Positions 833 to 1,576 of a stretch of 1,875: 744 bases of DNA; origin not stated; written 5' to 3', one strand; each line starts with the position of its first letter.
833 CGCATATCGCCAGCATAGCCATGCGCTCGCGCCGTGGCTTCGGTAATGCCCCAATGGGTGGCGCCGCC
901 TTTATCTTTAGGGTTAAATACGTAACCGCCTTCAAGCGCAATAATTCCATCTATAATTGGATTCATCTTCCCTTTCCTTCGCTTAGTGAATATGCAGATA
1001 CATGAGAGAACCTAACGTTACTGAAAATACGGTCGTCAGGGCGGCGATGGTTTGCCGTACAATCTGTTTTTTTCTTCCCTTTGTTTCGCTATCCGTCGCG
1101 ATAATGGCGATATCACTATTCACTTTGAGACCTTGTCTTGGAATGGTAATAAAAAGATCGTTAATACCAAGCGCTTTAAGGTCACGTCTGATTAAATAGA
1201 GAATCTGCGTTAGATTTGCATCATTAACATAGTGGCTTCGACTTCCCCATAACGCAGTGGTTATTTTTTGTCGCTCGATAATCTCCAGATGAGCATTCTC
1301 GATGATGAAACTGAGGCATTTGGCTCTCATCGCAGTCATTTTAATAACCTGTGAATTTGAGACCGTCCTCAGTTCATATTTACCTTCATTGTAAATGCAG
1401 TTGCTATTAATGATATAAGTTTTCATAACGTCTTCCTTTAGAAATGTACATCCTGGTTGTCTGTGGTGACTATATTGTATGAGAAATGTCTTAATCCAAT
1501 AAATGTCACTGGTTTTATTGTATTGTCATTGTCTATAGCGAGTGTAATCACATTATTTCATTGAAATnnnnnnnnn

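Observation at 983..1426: Minimal membrane-tethered winged-helix regulator (no periplasmic sensor domain) co-operonic with the muramidase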

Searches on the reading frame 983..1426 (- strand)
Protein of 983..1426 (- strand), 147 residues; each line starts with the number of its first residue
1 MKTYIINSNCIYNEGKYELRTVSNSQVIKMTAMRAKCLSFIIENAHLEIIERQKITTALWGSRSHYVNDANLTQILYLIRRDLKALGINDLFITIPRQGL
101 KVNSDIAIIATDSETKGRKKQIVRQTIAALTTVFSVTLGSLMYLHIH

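Call 3: search_protein_families(library=pfam, proteins=[window:983-1426:-], max_evalue=1)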
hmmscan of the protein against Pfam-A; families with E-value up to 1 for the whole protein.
window:983-1426:- (147 aa): 1 family
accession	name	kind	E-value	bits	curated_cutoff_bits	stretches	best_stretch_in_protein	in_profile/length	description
PF17488.7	Herpes_glycoH_C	-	0.045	13.9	25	1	2-58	20-77/141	Herpesvirus glycoprotein H C-terminal domain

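Call 4: search_protein_families(library=ncbifam, proteins=[window:983-1426:-], max_evalue=1)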
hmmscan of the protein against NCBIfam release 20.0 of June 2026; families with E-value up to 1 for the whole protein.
window:983-1426:- (147 aa): 2 families
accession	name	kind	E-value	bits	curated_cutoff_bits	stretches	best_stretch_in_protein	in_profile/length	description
NF041734.1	resp_reg_RppA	equivalog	5.9e-05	22.5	250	1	22-103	149-228/229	two-component system response regulator RppA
NF009037.0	PRK12370.1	equivalog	0.01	14.2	589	1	41-116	46-119/553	HilA/EilA family virulence transcriptional regulator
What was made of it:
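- Checked: NCBIfam partial hits to the DNA-binding parts of RppA (5.9e-5) and HilA (0.01) (call 4).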

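Call 5: find_homologous_proteins(query=window:983-1426:-)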
Query window:983-1426:- (147 aa): 115 proteins with E <= 0.001 among 126 candidates.
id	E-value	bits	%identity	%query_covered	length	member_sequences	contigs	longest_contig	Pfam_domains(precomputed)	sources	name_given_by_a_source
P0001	8.0e-87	306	98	100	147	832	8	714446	-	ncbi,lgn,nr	ncbi:transcriptional regulator [Salmonella enterica subsp. enterica]|nr:transcriptional regulator [S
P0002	1.4e-82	292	97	100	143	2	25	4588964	-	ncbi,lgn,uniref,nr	ncbi:transcriptional regulator [Salmonella enterica]|uniref:Transcriptional regulator n=1 Tax=Salmon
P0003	7.7e-76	270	82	100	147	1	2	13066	-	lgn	-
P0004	5.6e-75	267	82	100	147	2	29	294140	-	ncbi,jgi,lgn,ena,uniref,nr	ncbi:hypothetical protein SB6411_05007 [Klebsiella spallanzanii]|jgi:DNA-binding winged helix-turn-h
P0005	3.1e-74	265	98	86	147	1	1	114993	-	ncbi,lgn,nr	ncbi:transcriptional regulator [Salmonella enterica]|nr:transcriptional regulator [Salmonella enteri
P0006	9.0e-74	264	82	100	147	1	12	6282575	-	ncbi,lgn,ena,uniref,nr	ncbi:transcriptional regulator [Klebsiella sp. RHBSTW-00215]|uniref:winged helix-turn-helix domain-c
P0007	1.1e-73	263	82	100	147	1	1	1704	-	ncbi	-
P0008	1.2e-73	263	82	100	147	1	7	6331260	-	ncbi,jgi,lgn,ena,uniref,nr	ncbi:transcriptional regulator [Klebsiella sp. RHBSTW-00484]|uniref:winged helix-turn-helix domain-c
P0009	1.2e-73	263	82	100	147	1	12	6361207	-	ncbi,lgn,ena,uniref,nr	ncbi:MAG: transcriptional regulator [Klebsiella huaxiensis]|uniref:winged helix-turn-helix domain-co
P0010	1.5e-73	263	81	100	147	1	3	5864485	-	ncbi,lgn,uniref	ncbi:transcriptional regulator [Klebsiella oxytoca]|uniref:winged helix-turn-helix domain-containing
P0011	1.7e-73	263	81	100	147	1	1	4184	-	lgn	-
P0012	1.8e-73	263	81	100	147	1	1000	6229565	-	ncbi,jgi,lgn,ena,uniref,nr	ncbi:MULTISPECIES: winged helix-turn-helix domain-containing protein [Klebsiella]|jgi:DNA-binding wi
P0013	2.4e-73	262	81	100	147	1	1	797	-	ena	-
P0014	2.4e-73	262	80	100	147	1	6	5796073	-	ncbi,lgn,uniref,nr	ncbi:transcriptional regulator [Klebsiella oxytoca]|uniref:winged helix-turn-helix domain-containing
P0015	3.1e-73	262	81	100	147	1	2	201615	-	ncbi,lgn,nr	ncbi:TPA: transcriptional regulator [Klebsiella oxytoca]|nr:transcriptional regulator [Klebsiella ox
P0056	5.7e-69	248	79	100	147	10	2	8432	PF00486.35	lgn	-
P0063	2.6e-64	233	74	100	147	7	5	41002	PF00486.35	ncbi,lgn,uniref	ncbi:MAG: transcriptional regulator [Kluyvera sp.]|uniref:winged helix-turn-helix domain-containing 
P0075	1.9e-51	191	88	69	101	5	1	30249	PF00486.35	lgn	-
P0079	2.8e-50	188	59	100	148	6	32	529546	-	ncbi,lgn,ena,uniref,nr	ncbi:transcriptional regulator [Superficieibacter sp. 1612_C1]|uniref:winged helix-turn-helix domain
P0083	3.0e-49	184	61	100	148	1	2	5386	PF00486.35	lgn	-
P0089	4.8e-47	177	83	68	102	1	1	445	PF00486.35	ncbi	-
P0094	5.4e-45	170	55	100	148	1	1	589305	PF00486.35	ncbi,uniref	ncbi:winged helix-turn-helix domain-containing protein [Pseudocitrobacter cyperus]|uniref:Winged hel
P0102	1.8e-39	153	50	96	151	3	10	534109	-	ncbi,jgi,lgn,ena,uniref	ncbi:transcriptional regulator [Scandinavium sp. M-37]|jgi:DNA-binding winged helix-turn-helix (wHTH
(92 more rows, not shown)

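Call 16: search_solved_structures(query=A1, max_evalue=1, show_alignments=2)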
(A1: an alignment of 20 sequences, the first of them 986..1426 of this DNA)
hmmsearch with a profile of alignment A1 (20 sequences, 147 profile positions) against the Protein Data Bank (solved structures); distinct sequences matched with E-value up to 1: 6.
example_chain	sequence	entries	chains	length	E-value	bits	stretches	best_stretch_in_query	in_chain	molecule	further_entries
7nmb_A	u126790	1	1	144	5.6e-06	29.1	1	19-107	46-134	Cholera toxin transcriptional activator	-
8b4b_W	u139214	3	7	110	6e-06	29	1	19-103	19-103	Cholera toxin transcriptional activator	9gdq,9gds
8b4c_D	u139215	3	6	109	6.4e-06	28.9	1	19-102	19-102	Cholera toxin transcriptional activator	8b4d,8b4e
6kyx_A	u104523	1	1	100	0.31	13.8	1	16-95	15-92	DNA-binding response regulator ArlR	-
6is4_A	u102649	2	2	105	0.33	13.6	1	16-95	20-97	Response regulator ArlR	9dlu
6iju_A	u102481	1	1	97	0.34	13.6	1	16-95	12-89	DNA-binding response regulator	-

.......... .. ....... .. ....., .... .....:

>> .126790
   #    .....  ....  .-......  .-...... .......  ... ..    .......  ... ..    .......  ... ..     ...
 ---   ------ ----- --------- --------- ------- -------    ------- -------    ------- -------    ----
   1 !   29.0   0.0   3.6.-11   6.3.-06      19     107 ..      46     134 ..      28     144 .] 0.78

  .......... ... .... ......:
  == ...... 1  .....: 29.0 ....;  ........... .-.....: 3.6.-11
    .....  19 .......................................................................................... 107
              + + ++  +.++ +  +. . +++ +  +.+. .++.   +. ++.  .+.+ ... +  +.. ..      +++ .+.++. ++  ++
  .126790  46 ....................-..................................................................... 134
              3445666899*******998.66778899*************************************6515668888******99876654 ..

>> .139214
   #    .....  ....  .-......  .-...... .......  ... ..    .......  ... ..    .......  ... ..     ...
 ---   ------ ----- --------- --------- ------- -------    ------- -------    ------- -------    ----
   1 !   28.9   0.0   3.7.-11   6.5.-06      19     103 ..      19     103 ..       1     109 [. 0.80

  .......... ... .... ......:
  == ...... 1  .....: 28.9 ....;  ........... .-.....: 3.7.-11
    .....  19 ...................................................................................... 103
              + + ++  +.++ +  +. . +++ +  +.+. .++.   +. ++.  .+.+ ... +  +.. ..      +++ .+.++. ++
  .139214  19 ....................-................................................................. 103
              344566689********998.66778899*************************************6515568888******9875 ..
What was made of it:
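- Checked: A family-profile hit to the V. cholerae ToxR DNA-binding domain, 5.6e-6 (call 16).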

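Call 17: search_protein_families(library=pfam, alignment_id=A1, max_evalue=1)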
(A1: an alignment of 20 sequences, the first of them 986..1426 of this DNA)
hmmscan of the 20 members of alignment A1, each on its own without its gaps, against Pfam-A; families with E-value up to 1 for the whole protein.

A. member 1, window:986-1426:- (147 aa): 1 family
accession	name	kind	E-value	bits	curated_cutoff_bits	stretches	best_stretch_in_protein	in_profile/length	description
PF17488.7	Herpes_glycoH_C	-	0.045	13.9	25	1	2-58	20-77/141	Herpesvirus glycoprotein H C-terminal domain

B. families by the number of members that match (of 20 scanned): 6 families
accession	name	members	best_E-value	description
PF00486.34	Trans_reg_C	10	9.1e-07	Transcriptional regulatory protein, C terminal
PF17488.7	Herpes_glycoH_C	6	0.039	Herpesvirus glycoprotein H C-terminal domain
PF03255.19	ACCA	5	0.00044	Acetyl co-enzyme A carboxylase carboxyltransferase-like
PF10828.13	DUF2570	1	0.05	Protein of unknown function (DUF2570)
PF13052.11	DUF3913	1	0.11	Protein of unknown function (DUF3913)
PF14783.12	BBS2_Mid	1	0.14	Ciliary BBSome complex subunit 2, middle region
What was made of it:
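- On Pfam Trans_reg_C (PF00486): 10 of 20 orthologues hit at E<=1, best 9.1e-7 (call 17).
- Checked: Trans_reg_C hits in 10 of 20 orthologues, best 9.1e-7 (call 17).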

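Call 19: find_encoding_contigs(protein=window:986-1426:-, flank=10000, max_places=3)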
Protein window:986-1426:- (147 aa): 559 contigs read that carry it; 3 places shown.
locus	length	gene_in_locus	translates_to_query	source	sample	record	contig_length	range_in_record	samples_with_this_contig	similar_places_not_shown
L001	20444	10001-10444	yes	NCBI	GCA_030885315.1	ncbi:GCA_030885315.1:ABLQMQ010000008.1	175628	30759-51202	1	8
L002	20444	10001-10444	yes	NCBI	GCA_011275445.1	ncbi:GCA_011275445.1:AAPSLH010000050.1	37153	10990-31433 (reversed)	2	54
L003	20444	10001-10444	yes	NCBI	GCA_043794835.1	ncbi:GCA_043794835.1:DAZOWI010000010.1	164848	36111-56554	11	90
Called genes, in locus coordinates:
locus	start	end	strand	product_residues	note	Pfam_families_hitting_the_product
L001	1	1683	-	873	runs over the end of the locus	PF13954:PapC_N, PF00577:Usher, PF13953:PapC_C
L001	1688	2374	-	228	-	PF00345:PapD_N, PF02753:PapD_C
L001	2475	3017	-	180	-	PF00419:Fimbrial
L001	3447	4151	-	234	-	PF15977:HTH_46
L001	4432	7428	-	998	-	-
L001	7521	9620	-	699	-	PF00704:Glyco_hydro_18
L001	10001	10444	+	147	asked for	-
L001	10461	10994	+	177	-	PF05838:Glyco_hydro_108, PF09374:PG_binding_3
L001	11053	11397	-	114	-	PF16083:Phage_holin_3_3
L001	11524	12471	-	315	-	PF00126:HTH_1, PF03466:LysR_substrate (weak)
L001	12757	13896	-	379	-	PF00226:DnaJ, PF01556:DnaJ_C, PF15777:Anti-TRAP (faint), PF00684:DnaJ_CXXCXGXG, PF27439:DnaJ_C_2 (weak)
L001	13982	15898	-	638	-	PF00012:HSP70, PF06723:MreB_Mbl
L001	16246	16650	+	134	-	PF10807:DUF2541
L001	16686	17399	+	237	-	PF13099:DUF3944, PF03981:Ubiq_cyt_C_chap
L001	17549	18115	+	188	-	PF01184:Gpr1_Fun34_YaaH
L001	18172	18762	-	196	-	PF00994:MoCF_biosynth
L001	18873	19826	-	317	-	PF00923:TAL_FSA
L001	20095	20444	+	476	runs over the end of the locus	PF01235:Na_Ala_symp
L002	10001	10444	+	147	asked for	-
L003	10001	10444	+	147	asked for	-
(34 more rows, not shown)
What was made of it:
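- On Type 10 secretion (holin / peptidoglycan hydrolase) locus: Phage_holin_3_3, GH108 + PG_binding_3 and a GH18 chitinase lie within 4 kb (calls 3, 19).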

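Call 20: find_encoding_contigs(protein=P0012, flank=8000, max_places=2)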
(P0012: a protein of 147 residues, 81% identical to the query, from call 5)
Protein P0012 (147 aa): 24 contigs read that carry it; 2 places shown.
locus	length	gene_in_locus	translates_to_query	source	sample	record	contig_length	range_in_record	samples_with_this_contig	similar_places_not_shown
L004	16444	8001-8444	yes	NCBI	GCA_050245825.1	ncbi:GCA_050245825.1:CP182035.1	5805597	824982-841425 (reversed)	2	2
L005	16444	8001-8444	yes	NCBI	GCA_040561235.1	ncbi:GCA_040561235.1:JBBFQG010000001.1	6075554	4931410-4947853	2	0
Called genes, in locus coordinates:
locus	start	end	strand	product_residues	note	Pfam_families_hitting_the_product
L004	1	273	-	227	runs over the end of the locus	PF00345:PapD_N, PF02753:PapD_C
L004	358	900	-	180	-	PF00419:Fimbrial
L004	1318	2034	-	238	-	PF15977:HTH_46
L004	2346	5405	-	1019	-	-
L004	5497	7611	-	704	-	PF00704:Glyco_hydro_18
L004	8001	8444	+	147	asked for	-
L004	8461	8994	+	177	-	PF05838:Glyco_hydro_108, PF09374:PG_binding_3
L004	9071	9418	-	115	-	PF16083:Phage_holin_3_3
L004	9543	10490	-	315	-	PF00126:HTH_1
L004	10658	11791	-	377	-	PF00226:DnaJ, PF01556:DnaJ_C, PF15777:Anti-TRAP (faint), PF27659:CHP02642 (faint), PF00684:DnaJ_CXXCXGXG, PF27439:DnaJ_C_2 (weak)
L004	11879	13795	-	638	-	PF00012:HSP70, PF06723:MreB_Mbl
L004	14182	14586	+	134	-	PF10807:DUF2541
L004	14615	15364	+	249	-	PF13099:DUF3944, PF03981:Ubiq_cyt_C_chap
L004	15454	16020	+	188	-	PF01184:Gpr1_Fun34_YaaH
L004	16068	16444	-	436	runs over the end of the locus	PF00083:Sugar_tr, PF07690:MFS_1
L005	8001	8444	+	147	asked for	-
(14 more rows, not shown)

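Call 21: find_encoding_contigs(protein=P0079, flank=6000, max_places=1)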
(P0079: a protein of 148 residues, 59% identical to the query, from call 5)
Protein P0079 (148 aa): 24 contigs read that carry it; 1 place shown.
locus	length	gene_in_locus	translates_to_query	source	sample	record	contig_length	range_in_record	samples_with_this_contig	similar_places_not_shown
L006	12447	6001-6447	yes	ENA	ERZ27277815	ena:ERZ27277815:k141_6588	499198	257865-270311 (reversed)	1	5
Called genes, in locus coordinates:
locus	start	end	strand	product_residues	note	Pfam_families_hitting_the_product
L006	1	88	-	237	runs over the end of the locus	PF15977:HTH_46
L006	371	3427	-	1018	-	-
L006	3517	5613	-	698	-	PF00704:Glyco_hydro_18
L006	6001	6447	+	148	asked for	-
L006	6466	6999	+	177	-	PF05838:Glyco_hydro_108, PF09374:PG_binding_3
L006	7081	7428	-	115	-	PF16083:Phage_holin_3_3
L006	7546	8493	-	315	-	PF00126:HTH_1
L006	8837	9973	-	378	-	PF00226:DnaJ, PF01556:DnaJ_C, PF15777:Anti-TRAP (faint), PF00684:DnaJ_CXXCXGXG, PF27439:DnaJ_C_2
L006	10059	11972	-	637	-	PF00012:HSP70, PF06723:MreB_Mbl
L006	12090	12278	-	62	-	-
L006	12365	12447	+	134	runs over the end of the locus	PF10807:DUF2541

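Call 22: find_encoding_contigs(protein=P0102, flank=6000, max_places=1)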
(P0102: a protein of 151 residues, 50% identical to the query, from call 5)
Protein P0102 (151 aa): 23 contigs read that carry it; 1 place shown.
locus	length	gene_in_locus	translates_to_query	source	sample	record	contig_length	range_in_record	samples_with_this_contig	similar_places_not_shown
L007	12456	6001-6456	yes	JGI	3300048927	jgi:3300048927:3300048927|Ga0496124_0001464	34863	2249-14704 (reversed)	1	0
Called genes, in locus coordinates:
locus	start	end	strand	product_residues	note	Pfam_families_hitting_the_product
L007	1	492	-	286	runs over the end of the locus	PF06574:FAD_syn, PF01687:Flavokinase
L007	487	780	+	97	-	-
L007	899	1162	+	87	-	PF01649:Ribosomal_S20p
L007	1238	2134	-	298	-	PF00126:HTH_1, PF03466:LysR_substrate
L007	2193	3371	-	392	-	PF06965:Na_H_antiport_1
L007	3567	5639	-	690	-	PF00704:Glyco_hydro_18, PF22352:K319L-like_PKD (weak)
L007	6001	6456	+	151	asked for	-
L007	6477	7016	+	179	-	PF05838:Glyco_hydro_108, PF09374:PG_binding_3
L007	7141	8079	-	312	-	PF00126:HTH_1, PF03466:LysR_substrate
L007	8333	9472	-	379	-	PF00226:DnaJ, PF01556:DnaJ_C, PF00684:DnaJ_CXXCXGXG, PF27439:DnaJ_C_2 (weak)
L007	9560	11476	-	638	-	PF00012:HSP70, PF06723:MreB_Mbl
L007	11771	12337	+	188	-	PF01184:Gpr1_Fun34_YaaH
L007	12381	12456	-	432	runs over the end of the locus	PF00083:Sugar_tr, PF07690:MFS_1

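Call 23: find_encoding_contigs(protein=P0063, flank=6000, max_places=1)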
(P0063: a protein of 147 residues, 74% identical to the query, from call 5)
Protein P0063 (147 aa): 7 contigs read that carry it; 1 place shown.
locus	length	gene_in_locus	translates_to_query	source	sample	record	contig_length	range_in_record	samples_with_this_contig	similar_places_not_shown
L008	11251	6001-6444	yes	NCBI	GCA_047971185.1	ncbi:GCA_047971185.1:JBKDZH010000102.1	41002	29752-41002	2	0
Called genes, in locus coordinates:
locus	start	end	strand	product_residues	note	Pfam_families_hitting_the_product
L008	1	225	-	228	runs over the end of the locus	PF00345:PapD_N, PF02753:PapD_C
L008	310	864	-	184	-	PF00419:Fimbrial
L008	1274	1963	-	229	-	PF15977:HTH_46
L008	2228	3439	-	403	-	-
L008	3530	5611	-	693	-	PF00704:Glyco_hydro_18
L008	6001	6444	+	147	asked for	PF00486:Trans_reg_C (weak)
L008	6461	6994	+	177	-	PF05838:Glyco_hydro_108, PF09374:PG_binding_3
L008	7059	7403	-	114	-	PF16083:Phage_holin_3_3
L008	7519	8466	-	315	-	PF00126:HTH_1, PF03466:LysR_substrate (weak)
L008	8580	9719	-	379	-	PF00226:DnaJ, PF01556:DnaJ_C, PF15777:Anti-TRAP (faint), PF27659:CHP02642 (faint), PF00684:DnaJ_CXXCXGXG, PF27439:DnaJ_C_2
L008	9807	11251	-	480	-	PF00012:HSP70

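Call 24: find_encoding_contigs(protein=P0094, flank=6000, max_places=1)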
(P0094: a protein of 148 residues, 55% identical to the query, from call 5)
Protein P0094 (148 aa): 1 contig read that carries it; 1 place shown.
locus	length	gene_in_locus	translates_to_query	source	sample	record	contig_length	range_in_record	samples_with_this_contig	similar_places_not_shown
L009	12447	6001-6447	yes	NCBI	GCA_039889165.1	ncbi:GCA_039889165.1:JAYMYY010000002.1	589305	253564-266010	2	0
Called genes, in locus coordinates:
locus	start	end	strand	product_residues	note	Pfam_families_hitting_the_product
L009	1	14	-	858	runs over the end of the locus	PF13954:PapC_N, PF00577:Usher, PF13953:PapC_C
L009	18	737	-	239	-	PF00345:PapD_N, PF02753:PapD_C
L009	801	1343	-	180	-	PF00419:Fimbrial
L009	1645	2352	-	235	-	PF15977:HTH_46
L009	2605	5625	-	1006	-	-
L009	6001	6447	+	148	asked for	PF00486:Trans_reg_C (weak)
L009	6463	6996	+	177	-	PF05838:Glyco_hydro_108, PF09374:PG_binding_3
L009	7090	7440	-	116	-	PF16083:Phage_holin_3_3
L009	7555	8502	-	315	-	PF00126:HTH_1, PF03466:LysR_substrate (weak)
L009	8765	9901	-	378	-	PF00226:DnaJ, PF01556:DnaJ_C, PF15777:Anti-TRAP (faint), PF27659:CHP02642 (faint), PF00684:DnaJ_CXXCXGXG, PF27439:DnaJ_C_2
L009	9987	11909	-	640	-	PF00012:HSP70, PF06723:MreB_Mbl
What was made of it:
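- Spacing is conserved at 15-20 bp (calls 19-24).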
